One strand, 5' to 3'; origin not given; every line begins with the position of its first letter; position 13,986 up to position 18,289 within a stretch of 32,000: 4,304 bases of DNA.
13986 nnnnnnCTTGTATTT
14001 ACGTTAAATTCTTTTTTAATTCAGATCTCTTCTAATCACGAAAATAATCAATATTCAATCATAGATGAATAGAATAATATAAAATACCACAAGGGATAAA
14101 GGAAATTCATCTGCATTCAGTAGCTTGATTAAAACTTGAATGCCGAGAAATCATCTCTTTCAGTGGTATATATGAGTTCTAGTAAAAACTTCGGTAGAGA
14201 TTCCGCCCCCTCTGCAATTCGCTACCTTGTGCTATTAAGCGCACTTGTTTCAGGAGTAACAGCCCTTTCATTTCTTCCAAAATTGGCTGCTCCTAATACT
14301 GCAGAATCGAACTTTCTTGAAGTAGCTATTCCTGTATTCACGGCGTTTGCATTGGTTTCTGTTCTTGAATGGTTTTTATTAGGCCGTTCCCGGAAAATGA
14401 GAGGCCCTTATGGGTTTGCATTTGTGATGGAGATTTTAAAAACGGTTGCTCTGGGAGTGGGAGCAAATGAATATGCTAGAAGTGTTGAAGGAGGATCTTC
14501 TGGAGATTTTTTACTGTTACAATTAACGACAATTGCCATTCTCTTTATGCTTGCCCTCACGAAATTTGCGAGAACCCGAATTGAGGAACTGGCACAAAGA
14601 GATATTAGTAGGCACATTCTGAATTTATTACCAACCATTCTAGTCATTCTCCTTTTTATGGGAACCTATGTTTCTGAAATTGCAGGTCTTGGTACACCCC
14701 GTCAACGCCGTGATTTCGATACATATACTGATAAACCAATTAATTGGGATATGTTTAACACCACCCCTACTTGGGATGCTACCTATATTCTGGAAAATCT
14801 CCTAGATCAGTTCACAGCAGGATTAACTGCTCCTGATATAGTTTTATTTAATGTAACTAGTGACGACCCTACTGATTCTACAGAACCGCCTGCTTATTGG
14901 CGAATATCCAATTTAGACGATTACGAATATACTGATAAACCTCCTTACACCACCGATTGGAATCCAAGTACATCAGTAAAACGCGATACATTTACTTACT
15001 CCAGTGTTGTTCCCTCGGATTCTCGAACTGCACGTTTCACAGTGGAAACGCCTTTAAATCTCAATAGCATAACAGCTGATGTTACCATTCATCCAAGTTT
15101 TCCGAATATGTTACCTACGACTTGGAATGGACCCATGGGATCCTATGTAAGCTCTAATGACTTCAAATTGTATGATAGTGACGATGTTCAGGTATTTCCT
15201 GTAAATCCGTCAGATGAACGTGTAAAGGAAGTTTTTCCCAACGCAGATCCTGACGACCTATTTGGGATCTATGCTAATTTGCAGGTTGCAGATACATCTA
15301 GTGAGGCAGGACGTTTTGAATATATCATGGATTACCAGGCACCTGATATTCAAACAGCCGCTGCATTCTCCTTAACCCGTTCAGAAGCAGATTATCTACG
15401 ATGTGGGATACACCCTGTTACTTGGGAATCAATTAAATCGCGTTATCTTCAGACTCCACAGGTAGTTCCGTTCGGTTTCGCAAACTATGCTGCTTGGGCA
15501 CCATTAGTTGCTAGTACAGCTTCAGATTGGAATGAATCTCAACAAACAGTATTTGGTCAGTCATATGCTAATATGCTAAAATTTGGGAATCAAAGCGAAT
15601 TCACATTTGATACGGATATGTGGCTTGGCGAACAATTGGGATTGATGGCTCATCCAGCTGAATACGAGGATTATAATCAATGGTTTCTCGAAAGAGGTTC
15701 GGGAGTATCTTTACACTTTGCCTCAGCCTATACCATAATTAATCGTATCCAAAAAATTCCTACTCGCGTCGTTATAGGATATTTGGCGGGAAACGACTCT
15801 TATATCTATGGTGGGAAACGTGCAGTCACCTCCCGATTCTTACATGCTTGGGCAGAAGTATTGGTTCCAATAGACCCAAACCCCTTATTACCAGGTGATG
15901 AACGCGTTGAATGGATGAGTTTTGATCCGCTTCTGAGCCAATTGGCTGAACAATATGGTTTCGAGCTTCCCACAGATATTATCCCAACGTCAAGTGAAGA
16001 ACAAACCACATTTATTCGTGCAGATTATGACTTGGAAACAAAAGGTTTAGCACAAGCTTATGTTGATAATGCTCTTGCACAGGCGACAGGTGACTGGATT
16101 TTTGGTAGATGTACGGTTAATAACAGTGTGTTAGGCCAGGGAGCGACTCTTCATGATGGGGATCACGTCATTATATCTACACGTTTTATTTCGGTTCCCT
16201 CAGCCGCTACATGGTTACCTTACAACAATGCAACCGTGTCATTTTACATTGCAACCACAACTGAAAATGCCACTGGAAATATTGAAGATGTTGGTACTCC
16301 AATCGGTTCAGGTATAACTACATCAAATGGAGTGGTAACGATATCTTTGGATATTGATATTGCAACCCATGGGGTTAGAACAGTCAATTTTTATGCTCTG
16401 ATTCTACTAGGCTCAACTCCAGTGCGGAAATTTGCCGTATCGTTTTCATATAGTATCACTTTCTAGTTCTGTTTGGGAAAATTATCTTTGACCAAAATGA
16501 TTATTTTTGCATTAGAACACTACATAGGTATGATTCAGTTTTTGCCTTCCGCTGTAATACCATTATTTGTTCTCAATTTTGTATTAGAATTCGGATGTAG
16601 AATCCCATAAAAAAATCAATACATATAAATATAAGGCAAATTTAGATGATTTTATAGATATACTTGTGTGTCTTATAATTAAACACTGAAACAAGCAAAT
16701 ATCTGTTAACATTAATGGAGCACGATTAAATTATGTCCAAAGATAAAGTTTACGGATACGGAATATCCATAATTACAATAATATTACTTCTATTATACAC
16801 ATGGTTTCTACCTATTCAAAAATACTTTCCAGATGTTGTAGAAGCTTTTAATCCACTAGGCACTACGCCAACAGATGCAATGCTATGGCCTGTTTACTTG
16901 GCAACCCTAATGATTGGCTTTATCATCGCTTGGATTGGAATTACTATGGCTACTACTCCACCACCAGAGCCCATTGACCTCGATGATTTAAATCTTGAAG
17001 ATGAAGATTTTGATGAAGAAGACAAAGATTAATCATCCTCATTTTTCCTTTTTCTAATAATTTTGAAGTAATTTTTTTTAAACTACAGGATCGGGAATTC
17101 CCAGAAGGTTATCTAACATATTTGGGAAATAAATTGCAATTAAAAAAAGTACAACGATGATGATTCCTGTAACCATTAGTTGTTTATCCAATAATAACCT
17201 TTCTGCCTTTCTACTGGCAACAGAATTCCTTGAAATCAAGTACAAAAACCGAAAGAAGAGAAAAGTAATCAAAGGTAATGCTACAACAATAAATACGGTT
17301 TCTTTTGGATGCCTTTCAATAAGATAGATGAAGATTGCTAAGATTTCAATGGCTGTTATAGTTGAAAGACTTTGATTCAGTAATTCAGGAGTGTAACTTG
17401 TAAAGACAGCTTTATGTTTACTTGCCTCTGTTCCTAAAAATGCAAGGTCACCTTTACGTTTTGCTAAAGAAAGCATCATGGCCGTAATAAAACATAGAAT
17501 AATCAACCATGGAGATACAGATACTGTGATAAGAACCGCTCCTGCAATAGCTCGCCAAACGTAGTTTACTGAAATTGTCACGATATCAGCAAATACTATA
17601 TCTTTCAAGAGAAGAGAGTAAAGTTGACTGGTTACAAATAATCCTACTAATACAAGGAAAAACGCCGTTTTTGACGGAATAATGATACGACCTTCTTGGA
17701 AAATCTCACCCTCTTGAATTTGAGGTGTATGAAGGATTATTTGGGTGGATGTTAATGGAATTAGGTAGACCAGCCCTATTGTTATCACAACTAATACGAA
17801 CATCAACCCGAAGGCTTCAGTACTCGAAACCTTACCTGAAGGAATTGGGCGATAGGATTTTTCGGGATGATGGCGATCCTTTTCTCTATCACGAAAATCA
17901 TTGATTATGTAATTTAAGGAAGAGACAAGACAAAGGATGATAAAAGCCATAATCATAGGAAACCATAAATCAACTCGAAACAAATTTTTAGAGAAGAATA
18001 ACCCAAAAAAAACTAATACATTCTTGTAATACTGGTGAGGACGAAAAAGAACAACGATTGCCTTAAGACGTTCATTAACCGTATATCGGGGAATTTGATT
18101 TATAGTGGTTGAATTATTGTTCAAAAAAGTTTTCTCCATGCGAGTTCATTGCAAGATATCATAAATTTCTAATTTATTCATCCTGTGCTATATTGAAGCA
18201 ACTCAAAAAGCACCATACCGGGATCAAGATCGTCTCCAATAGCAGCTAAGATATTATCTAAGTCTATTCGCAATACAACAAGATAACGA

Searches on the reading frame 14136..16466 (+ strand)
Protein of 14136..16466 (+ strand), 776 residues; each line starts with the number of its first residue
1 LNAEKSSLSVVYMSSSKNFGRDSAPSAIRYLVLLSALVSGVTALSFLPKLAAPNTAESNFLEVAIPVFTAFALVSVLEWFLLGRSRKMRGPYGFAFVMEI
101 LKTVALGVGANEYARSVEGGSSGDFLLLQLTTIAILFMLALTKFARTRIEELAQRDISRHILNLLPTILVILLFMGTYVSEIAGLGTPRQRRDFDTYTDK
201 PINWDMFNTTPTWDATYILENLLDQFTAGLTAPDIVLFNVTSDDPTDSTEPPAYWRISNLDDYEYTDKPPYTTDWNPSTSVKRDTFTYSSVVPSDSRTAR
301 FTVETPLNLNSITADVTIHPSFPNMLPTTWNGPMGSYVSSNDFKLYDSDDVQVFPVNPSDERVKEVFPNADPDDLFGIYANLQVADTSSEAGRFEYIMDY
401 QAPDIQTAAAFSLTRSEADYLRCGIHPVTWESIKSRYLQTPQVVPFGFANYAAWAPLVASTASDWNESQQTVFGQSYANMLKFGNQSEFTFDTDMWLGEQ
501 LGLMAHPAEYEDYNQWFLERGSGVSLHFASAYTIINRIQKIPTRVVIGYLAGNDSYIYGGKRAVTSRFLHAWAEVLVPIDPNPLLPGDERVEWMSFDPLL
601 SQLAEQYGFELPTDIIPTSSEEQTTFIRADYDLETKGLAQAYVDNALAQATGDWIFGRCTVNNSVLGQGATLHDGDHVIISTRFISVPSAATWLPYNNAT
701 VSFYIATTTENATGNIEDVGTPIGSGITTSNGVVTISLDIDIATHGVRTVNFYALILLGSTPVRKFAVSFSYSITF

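Call 11: search_protein_families(library=pfam, proteins=[window:14136-16466:+], max_evalue=0.001)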
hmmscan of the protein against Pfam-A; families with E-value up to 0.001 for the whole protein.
window:14136-16466:+ (776 aa): 1 family
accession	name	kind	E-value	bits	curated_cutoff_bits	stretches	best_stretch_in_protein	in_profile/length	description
PF01841.26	Transglut_core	-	2.6e-11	44.2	23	1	514-598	43-108/108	Transglutaminase-like superfamily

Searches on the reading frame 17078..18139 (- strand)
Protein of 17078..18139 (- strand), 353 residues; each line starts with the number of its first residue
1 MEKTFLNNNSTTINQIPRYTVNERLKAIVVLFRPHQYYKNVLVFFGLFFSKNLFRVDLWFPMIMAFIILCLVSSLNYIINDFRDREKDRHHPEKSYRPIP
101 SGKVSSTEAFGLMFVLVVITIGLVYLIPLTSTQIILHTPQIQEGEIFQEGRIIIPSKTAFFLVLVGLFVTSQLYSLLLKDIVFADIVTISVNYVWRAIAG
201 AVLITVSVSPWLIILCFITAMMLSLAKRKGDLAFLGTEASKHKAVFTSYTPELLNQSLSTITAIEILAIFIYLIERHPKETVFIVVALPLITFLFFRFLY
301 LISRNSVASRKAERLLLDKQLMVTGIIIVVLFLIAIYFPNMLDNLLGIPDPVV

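Call 11: search_protein_families(library=pfam, proteins=[window:17078-18139:-], max_evalue=0.001)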
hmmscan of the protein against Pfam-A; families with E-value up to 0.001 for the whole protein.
window:17078-18139:- (353 aa): 1 family
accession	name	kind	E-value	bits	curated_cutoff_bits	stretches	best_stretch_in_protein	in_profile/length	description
PF01040.23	UbiA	-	2.6e-20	73.2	34.2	2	59-131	19-91/250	UbiA prenyltransferase family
